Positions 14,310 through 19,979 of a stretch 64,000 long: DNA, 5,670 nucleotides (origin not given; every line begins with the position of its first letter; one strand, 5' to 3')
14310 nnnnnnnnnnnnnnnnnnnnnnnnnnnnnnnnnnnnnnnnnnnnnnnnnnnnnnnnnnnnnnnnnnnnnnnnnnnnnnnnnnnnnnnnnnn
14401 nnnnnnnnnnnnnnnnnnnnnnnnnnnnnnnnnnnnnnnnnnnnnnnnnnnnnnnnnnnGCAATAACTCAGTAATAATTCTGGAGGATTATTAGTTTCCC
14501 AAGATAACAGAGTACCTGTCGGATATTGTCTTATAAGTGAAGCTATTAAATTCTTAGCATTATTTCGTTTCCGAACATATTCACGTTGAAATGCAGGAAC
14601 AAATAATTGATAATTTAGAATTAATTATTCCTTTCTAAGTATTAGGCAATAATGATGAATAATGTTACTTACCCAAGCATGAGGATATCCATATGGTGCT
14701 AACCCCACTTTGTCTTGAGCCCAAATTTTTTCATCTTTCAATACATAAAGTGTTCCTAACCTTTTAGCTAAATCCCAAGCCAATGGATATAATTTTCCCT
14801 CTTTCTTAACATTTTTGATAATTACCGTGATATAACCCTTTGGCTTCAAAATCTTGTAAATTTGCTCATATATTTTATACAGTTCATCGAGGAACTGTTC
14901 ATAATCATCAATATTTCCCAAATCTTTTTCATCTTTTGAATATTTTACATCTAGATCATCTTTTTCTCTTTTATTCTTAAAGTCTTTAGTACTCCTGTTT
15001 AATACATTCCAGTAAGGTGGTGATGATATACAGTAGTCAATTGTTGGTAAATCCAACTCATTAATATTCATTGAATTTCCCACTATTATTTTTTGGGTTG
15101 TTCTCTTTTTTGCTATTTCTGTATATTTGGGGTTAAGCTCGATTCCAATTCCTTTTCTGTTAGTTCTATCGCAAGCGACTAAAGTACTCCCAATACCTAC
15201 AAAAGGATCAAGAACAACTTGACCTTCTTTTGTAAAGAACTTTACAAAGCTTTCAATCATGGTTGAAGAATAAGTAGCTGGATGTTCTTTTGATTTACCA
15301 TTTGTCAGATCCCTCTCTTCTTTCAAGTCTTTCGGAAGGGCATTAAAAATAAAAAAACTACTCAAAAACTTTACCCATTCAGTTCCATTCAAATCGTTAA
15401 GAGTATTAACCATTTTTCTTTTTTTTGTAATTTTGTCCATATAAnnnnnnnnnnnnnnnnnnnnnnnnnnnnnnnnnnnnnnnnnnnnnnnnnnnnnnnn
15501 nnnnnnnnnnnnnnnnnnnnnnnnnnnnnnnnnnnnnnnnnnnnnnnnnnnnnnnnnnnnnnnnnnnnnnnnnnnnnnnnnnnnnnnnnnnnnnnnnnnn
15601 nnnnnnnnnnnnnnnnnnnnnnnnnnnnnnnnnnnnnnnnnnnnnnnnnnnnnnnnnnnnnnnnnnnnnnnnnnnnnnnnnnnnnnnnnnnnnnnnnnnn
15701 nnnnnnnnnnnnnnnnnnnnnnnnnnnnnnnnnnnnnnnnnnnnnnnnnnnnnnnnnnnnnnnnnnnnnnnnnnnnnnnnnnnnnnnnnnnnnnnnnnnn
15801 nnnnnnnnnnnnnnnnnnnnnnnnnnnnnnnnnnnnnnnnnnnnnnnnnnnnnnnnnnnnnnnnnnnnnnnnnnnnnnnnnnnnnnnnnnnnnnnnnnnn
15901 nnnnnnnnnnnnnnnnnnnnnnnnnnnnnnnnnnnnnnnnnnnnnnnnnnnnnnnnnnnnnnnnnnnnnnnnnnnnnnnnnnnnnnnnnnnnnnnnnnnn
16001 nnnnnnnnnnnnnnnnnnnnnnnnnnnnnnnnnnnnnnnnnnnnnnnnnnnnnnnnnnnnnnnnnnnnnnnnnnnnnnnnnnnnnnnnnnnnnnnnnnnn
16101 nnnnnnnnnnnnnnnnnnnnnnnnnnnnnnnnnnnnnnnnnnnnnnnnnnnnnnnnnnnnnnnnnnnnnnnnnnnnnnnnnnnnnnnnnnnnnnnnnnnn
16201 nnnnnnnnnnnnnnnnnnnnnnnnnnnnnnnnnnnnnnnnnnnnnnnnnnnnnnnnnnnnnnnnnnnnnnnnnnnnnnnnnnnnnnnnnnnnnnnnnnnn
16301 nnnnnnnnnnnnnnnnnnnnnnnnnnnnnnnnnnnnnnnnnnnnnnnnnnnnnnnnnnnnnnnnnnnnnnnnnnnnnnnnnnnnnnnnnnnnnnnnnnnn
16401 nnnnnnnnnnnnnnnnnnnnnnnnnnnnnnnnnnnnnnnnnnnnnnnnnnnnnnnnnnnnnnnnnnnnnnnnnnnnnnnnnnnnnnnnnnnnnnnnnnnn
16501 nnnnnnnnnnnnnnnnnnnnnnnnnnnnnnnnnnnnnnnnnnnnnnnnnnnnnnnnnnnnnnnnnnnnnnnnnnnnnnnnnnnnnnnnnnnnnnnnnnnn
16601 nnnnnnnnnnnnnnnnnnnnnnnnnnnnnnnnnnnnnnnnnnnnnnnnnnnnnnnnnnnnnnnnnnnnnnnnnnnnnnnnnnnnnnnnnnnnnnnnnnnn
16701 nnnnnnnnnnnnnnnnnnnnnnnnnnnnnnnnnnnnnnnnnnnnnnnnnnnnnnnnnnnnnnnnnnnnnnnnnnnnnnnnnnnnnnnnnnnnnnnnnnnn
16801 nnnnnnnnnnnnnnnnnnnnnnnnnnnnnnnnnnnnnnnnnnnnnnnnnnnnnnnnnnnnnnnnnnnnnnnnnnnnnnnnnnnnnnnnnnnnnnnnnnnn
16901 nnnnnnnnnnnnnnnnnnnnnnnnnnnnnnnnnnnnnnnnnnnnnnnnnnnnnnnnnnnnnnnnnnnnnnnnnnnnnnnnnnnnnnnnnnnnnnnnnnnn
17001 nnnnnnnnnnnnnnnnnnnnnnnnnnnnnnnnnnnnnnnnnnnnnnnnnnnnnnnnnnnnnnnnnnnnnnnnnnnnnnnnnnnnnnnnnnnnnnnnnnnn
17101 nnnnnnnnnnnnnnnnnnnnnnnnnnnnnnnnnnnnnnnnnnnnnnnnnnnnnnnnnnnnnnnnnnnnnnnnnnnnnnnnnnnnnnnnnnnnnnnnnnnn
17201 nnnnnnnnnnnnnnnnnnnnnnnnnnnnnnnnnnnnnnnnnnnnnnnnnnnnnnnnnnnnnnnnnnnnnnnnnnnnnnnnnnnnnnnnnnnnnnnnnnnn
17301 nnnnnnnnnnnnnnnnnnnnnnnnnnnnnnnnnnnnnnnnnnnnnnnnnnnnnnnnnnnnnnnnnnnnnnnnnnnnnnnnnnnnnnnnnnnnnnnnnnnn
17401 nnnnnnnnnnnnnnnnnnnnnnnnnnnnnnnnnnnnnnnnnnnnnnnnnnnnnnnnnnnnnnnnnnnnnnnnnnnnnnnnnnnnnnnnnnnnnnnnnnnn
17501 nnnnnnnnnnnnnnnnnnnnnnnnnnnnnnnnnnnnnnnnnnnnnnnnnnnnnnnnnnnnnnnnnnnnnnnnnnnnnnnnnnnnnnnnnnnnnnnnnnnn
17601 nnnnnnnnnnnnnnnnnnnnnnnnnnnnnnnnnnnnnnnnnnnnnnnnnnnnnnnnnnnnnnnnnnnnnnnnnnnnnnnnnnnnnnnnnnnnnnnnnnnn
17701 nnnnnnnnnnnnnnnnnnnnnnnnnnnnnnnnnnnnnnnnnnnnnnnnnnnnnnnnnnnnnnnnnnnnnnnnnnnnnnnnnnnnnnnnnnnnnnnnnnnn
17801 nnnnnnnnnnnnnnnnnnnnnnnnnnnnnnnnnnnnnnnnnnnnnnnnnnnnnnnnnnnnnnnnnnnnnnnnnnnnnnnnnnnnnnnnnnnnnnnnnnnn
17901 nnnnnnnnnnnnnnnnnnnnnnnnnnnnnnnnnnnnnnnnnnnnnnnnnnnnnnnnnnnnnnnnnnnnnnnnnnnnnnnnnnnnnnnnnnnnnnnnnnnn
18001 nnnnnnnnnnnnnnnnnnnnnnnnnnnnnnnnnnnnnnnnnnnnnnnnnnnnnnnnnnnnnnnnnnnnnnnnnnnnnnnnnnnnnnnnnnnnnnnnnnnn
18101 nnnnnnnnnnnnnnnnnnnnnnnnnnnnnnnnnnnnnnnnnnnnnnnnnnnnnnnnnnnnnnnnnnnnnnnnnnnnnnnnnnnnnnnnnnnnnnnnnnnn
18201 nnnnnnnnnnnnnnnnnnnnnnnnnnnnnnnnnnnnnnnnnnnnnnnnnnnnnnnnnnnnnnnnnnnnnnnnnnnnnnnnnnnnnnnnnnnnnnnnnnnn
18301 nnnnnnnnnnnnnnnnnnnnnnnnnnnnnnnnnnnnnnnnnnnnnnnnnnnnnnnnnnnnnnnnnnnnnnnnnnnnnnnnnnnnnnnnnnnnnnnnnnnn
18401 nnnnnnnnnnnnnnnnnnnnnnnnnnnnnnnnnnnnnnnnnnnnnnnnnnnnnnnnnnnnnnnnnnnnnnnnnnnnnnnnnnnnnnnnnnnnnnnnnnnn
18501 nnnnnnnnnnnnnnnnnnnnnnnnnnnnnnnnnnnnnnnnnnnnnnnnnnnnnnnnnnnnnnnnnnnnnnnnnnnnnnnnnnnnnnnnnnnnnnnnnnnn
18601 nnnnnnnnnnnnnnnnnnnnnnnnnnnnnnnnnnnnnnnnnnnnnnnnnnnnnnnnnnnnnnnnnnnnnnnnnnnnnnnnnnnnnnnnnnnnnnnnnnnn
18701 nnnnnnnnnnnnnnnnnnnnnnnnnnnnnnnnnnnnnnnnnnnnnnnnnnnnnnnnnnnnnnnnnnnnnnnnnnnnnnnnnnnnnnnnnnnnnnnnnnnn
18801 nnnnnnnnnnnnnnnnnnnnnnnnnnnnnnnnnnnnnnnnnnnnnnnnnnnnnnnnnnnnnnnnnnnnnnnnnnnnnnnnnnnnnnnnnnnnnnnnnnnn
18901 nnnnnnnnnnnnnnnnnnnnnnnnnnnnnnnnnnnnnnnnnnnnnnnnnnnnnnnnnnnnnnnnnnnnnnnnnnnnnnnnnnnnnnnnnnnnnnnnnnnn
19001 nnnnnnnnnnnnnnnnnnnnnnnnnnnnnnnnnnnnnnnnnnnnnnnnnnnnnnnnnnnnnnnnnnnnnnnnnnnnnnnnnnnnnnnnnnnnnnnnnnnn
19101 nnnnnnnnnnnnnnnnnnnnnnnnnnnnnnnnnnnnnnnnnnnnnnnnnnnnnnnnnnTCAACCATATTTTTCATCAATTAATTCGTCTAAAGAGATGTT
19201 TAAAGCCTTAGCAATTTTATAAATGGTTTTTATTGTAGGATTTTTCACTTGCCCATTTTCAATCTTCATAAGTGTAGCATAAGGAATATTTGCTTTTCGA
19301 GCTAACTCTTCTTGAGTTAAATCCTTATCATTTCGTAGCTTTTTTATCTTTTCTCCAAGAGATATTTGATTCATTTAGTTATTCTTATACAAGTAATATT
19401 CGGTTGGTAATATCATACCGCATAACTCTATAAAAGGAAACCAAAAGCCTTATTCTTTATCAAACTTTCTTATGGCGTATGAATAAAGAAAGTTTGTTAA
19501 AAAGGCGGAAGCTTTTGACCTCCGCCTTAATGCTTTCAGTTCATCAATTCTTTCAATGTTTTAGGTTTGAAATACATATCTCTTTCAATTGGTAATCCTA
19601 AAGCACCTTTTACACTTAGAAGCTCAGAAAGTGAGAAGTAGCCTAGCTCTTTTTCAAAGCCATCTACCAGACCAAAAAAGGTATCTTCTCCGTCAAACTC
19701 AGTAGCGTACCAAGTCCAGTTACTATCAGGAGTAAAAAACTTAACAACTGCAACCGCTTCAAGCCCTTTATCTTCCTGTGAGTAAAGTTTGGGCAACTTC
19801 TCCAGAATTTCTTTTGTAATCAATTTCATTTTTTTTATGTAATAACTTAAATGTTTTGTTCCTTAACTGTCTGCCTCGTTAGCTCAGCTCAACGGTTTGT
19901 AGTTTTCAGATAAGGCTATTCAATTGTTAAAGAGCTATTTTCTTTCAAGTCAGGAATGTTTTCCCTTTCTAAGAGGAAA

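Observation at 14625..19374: Five-gene R-M operon: C-protein, two N6A/N4C MTases and two unassignable proteins, a likely heterodimeric asymmetric-site Type II system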

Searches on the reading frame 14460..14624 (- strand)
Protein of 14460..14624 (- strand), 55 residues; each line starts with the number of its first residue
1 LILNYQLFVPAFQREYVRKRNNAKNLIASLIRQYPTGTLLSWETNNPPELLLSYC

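Call 84: search_protein_families(library=pfam, proteins=[window:14460-14624:-], max_evalue=1)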
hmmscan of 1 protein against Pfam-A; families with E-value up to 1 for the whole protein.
seq(55 aa): 1 family
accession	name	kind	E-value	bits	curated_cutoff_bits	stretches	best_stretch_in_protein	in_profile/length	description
PF03235.19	GmrSD_N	-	5.2e-08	33.7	33.2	1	7-46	12-53/199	GmrSD restriction endonuclease, N-terminal domain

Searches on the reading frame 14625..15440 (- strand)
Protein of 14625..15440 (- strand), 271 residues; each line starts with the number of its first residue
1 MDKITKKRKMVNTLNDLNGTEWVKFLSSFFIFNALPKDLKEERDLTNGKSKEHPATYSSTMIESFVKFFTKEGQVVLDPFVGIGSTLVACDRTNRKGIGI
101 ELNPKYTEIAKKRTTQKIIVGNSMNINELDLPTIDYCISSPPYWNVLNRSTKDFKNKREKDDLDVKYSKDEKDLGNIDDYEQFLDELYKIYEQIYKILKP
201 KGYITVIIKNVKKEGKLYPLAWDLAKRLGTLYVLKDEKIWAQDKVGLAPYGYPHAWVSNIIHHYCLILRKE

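Call 3: search_protein_families(library=pfam, proteins=[window:14625-15440:-], max_evalue=0.1)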
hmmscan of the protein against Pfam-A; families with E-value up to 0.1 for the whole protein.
window:14625-15440:- (271 aa): 4 families
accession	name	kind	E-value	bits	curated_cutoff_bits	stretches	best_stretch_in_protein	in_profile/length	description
PF01555.25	N6_N4_Mtase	-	1.7e-26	94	26.7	2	25-112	139-221/221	DNA methylase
PF08241.18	Methyltransf_11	-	0.0021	19.1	21.2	0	81-139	5-66/95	Methyltransferase domain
PF02475.24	TRM5-TYW2_MTfase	-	0.0056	17.1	28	1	67-112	31-78/164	TRM5/TYW2 methyltransferase domain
PF13649.12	Methyltransf_25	-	0.049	14.8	27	0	76-139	1-70/97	Methyltransferase domain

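Call 4: search_protein_families(library=ncbifam, proteins=[window:14625-15440:-], max_evalue=0.1)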
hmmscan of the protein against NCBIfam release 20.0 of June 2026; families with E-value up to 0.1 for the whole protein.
window:14625-15440:- (271 aa): 6 families
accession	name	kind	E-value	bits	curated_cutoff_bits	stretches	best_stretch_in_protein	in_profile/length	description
NF050803.1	DnaMtaseCcrMCaul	equivalog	2.2e-12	46.5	830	1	41-117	174-250/350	adenine-specific DNA-methyltransferase CcrM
NF010253.0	PRK13699.1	subfamily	2.4e-11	43.7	244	1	50-115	141-206/226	DNA methyltransferase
NF008572.0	PRK11524.1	equivalog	9.5e-10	38.1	292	1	51-114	193-256/294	adenine-specific DNA-methyltransferase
NF040721.1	Trm14_Arch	equivalog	0.015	14.4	280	0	52-89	170-208/370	tRNA (guanine(6)-N2)-methyltransferase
NF043040.1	corrin_prot_MT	hypoth_equivalog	0.02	14.3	180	0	63-132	32-100/216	corrinoid protein-associated methyltransferase CpaM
NF011529.0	PRK14968.1-3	equivalog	0.027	13.9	162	1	53-116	18-78/198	putative methyltransferase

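Call 5: search_protein_families(library=padloc, proteins=[window:14625-15440:-], max_evalue=0.1)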
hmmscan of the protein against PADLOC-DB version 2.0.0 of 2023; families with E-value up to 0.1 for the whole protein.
window:14625-15440:- (271 aa): 71 families (the best 25 are shown)
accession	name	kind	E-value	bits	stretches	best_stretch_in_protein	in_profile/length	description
PDLC03391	MTase_II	-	6.1e-35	118.6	1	6-270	101-379/381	Type II methyltransferase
PDLC03353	MTase_II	-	1.2e-31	108.2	2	6-116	152-252/260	Type II methyltransferase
PDLC03363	MTase_II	-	7.7e-25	85.9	1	13-258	25-279/294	Type II methyltransferase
PDLC03387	MTase_II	-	6.4e-23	79.3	2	52-117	213-278/289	Type II methyltransferase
PDLC03371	MTase_II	-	5.1e-22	76.7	1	46-116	187-254/260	Type II methyltransferase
PDLC03350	MTase_II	-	2.4e-21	74.5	2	52-116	233-297/312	Type II methyltransferase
PDLC03299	MTase_II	-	9.8e-19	65.9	1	49-114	192-257/296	Type II methyltransferase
PDLC03351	MTase_II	-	1.7e-16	58.4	1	14-222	92-291/348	Type II methyltransferase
PDLC03284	MTase_II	-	1.1e-15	55.8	2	12-100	62-143/361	Type II methyltransferase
PDLC03283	MTase_II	-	1.1e-14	52.5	2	42-112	199-269/352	Type II methyltransferase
PDLC03228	MTase_II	-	2.8e-14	51.5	1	50-116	141-207/227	Type II methyltransferase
PDLC03241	MTase_II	-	3e-14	50.8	1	43-119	362-438/447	Type II methyltransferase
PDLC04134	mad2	-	1.9e-13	48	1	5-234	229-423/492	mads_2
PDLC03260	MTase_II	-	2e-13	48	1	50-119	243-312/349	Type II methyltransferase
PDLC03216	MTase_II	-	2.4e-13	47.8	2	47-117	188-258/364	Type II methyltransferase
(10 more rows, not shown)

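Call 82: search_solved_structures(query=window:14625-15440:-, max_evalue=0.001)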
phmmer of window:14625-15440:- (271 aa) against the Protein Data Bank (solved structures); distinct sequences matched with E-value up to 0.001: 9.
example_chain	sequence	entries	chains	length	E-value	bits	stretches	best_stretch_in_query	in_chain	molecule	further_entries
2zie_A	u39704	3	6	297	1.7e-23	86.5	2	44-122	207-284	Putative modification methylase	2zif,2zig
8s9n_A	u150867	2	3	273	1.1e-09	41.2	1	48-114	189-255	DNA cytosine-N4 methyltransferase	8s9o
8s9m_A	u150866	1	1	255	2.3e-09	40.2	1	48-114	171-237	DNA cytosine-N4 methyltransferase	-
5hek_A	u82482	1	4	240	3.3e-09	39.6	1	47-114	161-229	Adenine specific DNA methyltransferase (DpnA)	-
6pbd_A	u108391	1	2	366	3.8e-09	39.4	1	41-118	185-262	Modification methylase CcrMI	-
5hfj_A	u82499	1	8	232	3.8e-09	39.4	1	47-114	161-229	Adenine specific DNA methyltransferase (DpnA)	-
9c3u_A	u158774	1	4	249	1.3e-07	34.4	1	47-114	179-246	Methyltransferase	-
8urk_A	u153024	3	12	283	1.5e-07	34.2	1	47-114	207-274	Methyltransferase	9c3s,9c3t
1boo_A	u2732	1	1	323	9e-06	28.4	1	51-110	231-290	PROTEIN (N-4 CYTOSINE-SPECIFIC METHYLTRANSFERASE PVU II)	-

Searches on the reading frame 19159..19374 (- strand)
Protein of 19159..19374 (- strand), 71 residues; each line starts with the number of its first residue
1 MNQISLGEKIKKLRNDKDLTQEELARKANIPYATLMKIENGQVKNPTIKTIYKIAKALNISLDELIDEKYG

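Call 3: search_protein_families(library=pfam, proteins=[window:19159-19374:-], max_evalue=0.1)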
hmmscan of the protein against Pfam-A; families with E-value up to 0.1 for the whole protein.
window:19159-19374:- (71 aa): 13 families
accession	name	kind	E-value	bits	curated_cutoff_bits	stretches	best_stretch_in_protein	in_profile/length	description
PF01381.28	HTH_3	-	1.8e-18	66.7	23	1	10-65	1-55/55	Helix-turn-helix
PF13443.12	HTH_26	-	1.3e-14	54.6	22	1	9-67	1-59/63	Cro/C1-type HTH DNA-binding domain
PF12844.13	HTH_19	-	1.4e-12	47.8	30.2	1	7-69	1-62/64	Helix-turn-helix domain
PF13560.12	HTH_31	-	5.7e-08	33.4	27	1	6-64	2-60/64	Helix-turn-helix domain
PF13744.12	HTH_37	-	3.3e-05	24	27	1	5-60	18-73/80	Helix-turn-helix domain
PF13413.12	HTH_25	-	0.00012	22.3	24.6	1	11-45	3-37/62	Helix-turn-helix domain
PF07022.19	Phage_CI_repr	-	0.0011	19.7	22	1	20-66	14-58/65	Bacteriophage CI repressor helix-turn-helix domain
PF04760.21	IF2_N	-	0.0017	18.5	25.3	0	49-67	4-22/53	Translation initiation factor IF-2, N-terminal region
PF01476.26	LysM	-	0.0036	17.7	20.9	0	50-67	8-25/43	LysM domain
PF04545.22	Sigma70_r4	-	0.012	15.6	24.1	0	13-34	15-36/50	Sigma-70, region 4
PF13412.12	HTH_24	-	0.017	15.1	21.9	0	13-35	12-34/48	Winged helix-turn-helix DNA-binding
PF08279.18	HTH_11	-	0.053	13.8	25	0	10-30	6-27/55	HTH domain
PF11020.14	DUF2610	-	0.082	13.3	21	0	47-66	53-72/81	Domain of unknown function (DUF2610)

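Call 4: search_protein_families(library=ncbifam, proteins=[window:19159-19374:-], max_evalue=0.1)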
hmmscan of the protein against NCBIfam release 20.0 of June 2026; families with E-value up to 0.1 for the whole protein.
window:19159-19374:- (71 aa): 24 families
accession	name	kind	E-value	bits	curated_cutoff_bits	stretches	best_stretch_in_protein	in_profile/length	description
NF041951.1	phage_RstR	subfamily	9.5e-16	58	80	1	5-69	2-65/108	RstR family transcriptional repressor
TIGR00270.2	TIGR00270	equivalog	5.3e-10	39.3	110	1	7-68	77-137/159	multiprotein bridging factor aMBF1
TIGR03070.1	couple_hipB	subfamily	6.4e-10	38.8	71.65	1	6-62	3-58/58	type II toxin-antitoxin system Y4mF family antitoxin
NF047948.1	male_kill_WMK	equivalog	6.8e-10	38.9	300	1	5-67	5-66/300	WO male-killing family protein Wmk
NF007271.0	PRK09726.1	equivalog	1.4e-09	37.8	79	1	5-62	12-68/88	type II toxin-antitoxin system antitoxin HipB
NF006015.0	PRK08154.1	subfamily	2.2e-09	36.9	204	1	5-68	30-92/314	anaerobic benzoate catabolism transcriptional regulator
NF010465.0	PRK13890.1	equivalog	2.3e-08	34.2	96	1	9-67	9-66/121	conjugal transfer protein TrbA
NF046032.1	TransRegSlrRBacil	equivalog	3.5e-08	33.7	250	1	7-68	3-64/149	HTH-type transcriptional regulator SlrR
NF007408.0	PRK09943.1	equivalog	7.3e-07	28.9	211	1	3-68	5-69/185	HTH-type transcriptional regulator PuuR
NF041575.1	antitoxPezA_Strep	equivalog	7.1e-06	26.1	290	1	6-66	2-61/158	type II toxin-antitoxin system antitoxin PezA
NF007257.0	PRK09706.1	subfamily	1.3e-05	25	101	1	1-61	1-60/135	transcriptional repressor DicA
NF048000.1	ECH1013_TF_S24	equivalog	4.2e-05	23.5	300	1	11-68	8-65/204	ECH_1013 family putative transcriptional regulator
TIGR03830.1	CxxCG_CxxCG_HTH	subfamily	8.3e-05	22.4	61.8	1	3-46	63-106/127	type II TA system antitoxin MqsA family protein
NF058600.1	TransRegSco1979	equivalog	0.00021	20.4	350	1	2-46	5-51/280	Sco1979 family transcriptional regulator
NF052239.1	antitox_spr1629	equivalog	0.00027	20.1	335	1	6-63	3-59/377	spr1629 family repressor/antitoxin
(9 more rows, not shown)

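Call 5: search_protein_families(library=padloc, proteins=[window:19159-19374:-], max_evalue=0.1)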
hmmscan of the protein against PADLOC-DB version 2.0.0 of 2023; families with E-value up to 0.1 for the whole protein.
window:19159-19374:- (71 aa): 25 families
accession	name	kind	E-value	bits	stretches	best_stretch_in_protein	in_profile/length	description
PDLC02926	HTH_VI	-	1.9e-15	54.9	1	6-66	2-61/92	-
PDLC04142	capH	-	4.7e-13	48.1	1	2-68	3-68/103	capH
PDLC03665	Control_protein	-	9.1e-12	43.1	1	3-68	6-71/77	control protein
PDLC04775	PDC-M69A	-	6.5e-11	40.7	1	5-69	7-70/113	-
PDLC03954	RmrA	-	9.2e-08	29.4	1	7-63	12-67/380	-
PDLC03668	Control_protein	-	1.3e-07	30.1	1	10-61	13-63/79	control protein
PDLC03946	RmrA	-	1.6e-06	25.1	1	9-63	6-59/357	-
PDLC03951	RmrA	-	3.1e-06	24.4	1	7-65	10-67/400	-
PDLC03947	RmrA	-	4.4e-06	23.8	1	4-62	10-67/383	-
PDLC03664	Control_protein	-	8.5e-06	24.2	1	4-65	12-72/74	control protein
PDLC03671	Control_protein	-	1.5e-05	23.1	1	6-66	15-74/84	control protein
PDLC03945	RmrA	-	1.5e-05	22.3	1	6-63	3-59/394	-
PDLC03949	RmrA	-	2.3e-05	21.4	1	9-62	6-58/363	-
PDLC04758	PDC-M64B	-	6.9e-05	21.3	1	4-62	29-86/123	-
PDLC03952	RmrA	-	0.0001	19.3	1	8-60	25-76/395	-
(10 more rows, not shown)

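Call 78: search_solved_structures(query=window:19159-19374:-, max_evalue=0.0001)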
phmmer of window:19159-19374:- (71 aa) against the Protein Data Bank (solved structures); distinct sequences matched with E-value up to 0.0001: 25.
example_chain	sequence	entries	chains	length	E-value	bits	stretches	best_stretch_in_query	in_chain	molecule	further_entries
5byo_A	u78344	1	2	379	2.1e-13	53.1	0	23-66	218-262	dTor_12x31L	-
4yxz_A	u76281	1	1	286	1.2e-10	44.4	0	23-66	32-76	dTor_9x31L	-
3qq6_A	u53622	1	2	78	1.9e-08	37.5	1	6-70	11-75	HTH-type transcriptional regulator sinR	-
5tn0_A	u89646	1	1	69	2e-08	37.5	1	6-70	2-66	HTH-type transcriptional regulator SinR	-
1b0n_A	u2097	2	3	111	7.4e-08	35.7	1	6-70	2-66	PROTEIN (SINR PROTEIN) | HTH-TYPE TRANSCRIPTIONAL REGULATOR SINR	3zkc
9sf2_A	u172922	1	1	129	2.6e-07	34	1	6-62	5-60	Transcriptional regulator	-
2ofy_A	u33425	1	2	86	1.1e-05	28.8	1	6-65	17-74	Putative XRE-family transcriptional regulator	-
4i6t_A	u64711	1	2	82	1.2e-05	28.8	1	9-61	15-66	Regulatory protein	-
1sq8_A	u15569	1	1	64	1.4e-05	28.5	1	6-67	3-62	dh434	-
4yg4_A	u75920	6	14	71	1.7e-05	28.2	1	6-63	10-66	Antitoxin HipB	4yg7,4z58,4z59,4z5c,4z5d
9xz9_A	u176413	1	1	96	2e-05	28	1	9-66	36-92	Quorum sensing controller protein QseC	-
7t5u_A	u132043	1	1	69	2.1e-05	28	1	5-63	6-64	Helix-turn-helix domain-containing protein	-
4ia8_A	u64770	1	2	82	2.2e-05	27.9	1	9-61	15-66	Regulatory protein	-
2wiu_B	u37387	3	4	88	2.5e-05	27.7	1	6-63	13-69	HTH-TYPE TRANSCRIPTIONAL REGULATOR HIPB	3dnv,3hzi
4z5h_A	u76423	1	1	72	2.5e-05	27.7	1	6-63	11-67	Antitoxin HipB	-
3clc_A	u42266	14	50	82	4.2e-05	27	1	9-61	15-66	Regulatory protein | R-M CONTROLLER PROTEIN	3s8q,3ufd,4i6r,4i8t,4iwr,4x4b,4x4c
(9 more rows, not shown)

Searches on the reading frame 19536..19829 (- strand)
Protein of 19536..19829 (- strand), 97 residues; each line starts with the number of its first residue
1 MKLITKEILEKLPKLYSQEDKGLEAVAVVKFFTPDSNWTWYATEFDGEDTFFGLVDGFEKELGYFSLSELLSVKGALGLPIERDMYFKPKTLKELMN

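Call 3: search_protein_families(library=pfam, proteins=[window:19536-19829:-], max_evalue=0.1)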
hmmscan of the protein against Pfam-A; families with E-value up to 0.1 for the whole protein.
window:19536-19829:- (97 aa): 1 family
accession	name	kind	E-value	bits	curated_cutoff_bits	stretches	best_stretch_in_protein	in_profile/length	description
PF11171.13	DUF2958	-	1.4e-19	70.9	21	1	3-90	1-94/111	Protein of unknown function (DUF2958)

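Call 4: search_protein_families(library=ncbifam, proteins=[window:19536-19829:-], max_evalue=0.1)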
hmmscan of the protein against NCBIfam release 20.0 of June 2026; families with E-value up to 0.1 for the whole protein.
window:19536-19829:- (97 aa): 0 families
